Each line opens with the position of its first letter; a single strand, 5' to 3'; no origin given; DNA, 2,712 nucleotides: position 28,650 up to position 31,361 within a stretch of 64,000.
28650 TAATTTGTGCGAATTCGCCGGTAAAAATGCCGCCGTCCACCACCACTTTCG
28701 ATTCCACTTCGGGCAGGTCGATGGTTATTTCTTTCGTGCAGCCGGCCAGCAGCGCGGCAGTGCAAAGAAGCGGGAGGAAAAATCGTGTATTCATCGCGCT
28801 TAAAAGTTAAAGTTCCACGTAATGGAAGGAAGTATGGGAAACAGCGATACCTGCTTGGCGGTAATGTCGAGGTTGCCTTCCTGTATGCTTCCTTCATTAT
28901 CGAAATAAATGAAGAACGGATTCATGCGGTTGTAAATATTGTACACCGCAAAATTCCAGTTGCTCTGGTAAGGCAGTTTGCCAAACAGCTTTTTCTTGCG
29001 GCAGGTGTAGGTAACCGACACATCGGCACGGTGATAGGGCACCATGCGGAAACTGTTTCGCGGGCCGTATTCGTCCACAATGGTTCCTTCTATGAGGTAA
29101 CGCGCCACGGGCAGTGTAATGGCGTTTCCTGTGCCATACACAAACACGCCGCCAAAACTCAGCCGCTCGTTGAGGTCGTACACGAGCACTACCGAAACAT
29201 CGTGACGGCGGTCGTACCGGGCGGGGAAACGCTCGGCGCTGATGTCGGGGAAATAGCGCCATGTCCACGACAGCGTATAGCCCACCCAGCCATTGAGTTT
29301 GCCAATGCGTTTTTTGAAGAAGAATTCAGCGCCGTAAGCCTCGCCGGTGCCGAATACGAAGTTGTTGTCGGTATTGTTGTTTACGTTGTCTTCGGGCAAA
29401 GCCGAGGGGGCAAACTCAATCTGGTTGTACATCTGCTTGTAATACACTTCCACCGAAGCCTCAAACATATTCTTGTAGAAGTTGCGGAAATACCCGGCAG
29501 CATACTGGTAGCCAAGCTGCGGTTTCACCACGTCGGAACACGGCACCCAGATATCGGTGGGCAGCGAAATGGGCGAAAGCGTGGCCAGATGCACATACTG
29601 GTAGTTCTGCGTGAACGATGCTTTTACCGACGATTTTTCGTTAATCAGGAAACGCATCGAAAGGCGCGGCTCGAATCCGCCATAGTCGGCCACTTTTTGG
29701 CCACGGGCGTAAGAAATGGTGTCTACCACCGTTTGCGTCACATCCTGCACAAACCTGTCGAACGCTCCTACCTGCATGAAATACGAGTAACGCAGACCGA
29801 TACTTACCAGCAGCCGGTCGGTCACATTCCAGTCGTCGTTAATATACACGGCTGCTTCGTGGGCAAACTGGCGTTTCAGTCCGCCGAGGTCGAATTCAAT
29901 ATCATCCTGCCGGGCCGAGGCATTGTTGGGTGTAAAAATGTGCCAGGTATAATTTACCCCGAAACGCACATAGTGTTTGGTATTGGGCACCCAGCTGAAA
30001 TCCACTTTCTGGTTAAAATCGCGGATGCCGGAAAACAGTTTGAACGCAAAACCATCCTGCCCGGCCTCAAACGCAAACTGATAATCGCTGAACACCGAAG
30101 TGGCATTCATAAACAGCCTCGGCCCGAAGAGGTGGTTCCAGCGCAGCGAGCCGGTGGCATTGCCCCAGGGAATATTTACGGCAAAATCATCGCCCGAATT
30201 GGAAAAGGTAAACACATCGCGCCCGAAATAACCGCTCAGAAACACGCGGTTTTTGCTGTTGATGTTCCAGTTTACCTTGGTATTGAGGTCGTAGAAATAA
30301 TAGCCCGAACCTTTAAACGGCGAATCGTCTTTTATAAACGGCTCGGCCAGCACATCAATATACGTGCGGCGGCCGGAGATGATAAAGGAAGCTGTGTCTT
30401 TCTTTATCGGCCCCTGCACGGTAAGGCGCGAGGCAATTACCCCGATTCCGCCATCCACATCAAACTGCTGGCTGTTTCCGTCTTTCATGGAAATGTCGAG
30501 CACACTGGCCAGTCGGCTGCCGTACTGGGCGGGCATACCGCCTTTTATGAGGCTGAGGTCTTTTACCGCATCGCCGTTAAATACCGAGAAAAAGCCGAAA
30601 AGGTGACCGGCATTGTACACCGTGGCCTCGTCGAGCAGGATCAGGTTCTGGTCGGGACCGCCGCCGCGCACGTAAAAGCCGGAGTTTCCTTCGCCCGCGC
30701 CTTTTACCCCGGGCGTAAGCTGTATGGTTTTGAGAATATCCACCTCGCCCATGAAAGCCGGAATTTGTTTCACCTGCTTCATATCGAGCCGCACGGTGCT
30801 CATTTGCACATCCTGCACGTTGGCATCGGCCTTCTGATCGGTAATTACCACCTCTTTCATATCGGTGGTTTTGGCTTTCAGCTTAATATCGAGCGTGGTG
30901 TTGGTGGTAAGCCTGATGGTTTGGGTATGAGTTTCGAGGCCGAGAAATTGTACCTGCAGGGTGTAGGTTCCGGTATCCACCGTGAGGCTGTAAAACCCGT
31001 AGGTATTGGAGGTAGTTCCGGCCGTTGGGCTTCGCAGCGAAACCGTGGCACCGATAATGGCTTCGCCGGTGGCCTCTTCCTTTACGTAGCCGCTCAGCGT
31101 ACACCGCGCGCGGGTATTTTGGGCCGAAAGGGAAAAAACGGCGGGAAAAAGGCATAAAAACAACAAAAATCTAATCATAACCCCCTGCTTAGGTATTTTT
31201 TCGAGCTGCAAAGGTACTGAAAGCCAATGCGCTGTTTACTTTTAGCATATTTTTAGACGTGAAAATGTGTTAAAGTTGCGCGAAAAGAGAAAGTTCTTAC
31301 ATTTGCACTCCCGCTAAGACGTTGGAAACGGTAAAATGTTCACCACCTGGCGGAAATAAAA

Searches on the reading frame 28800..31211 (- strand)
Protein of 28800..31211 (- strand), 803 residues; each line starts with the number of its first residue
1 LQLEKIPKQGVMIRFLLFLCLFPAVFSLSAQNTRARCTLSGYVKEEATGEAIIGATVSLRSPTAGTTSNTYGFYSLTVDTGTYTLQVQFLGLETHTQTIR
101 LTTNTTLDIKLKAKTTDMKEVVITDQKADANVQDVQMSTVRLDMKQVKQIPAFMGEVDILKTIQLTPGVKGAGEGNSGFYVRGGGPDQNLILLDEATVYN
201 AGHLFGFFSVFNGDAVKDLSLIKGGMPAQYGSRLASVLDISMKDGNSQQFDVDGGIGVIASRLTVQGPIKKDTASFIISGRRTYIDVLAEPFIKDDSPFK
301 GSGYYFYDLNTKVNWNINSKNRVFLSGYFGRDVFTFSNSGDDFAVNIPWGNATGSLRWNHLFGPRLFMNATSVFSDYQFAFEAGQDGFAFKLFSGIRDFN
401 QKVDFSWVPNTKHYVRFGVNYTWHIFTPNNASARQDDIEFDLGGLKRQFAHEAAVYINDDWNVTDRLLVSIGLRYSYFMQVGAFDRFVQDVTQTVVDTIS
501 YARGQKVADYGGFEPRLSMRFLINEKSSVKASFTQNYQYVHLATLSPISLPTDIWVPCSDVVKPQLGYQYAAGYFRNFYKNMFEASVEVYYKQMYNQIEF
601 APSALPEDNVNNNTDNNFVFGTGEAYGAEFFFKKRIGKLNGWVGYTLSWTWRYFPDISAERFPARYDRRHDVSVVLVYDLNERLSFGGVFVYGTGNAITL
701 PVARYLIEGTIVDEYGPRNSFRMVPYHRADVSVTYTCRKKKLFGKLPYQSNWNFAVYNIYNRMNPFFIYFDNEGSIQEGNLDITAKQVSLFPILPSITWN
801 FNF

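Call 92: search_protein_families(library=pfam, proteins=[window:28800-31211:-], max_evalue=0.0001)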
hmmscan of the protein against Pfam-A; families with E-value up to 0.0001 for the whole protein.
window:28800-31211:- (803 aa): 5 families
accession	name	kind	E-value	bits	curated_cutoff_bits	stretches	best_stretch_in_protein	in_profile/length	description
PF13715.12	CarbopepD_reg_2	-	8.4e-19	67.8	32.2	1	39-123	1-88/88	CarboxypepD_reg-like domain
PF00593.30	TonB_dep_Rec_b-barrel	-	2.8e-15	57.6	27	1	301-759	18-436/436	TonB dependent receptor-like, beta-barrel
PF13620.12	CarboxypepD_reg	-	3.7e-13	50.1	32.3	1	38-111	1-81/82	Carboxypeptidase regulatory-like domain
PF25183.1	OMP_b-brl_4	-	1.9e-12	46.9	30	1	448-539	363-464/838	Outer membrane beta barrel domain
PF07715.20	Plug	-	5.7e-09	36.9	23.9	1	149-233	16-102/107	TonB-dependent Receptor Plug Domain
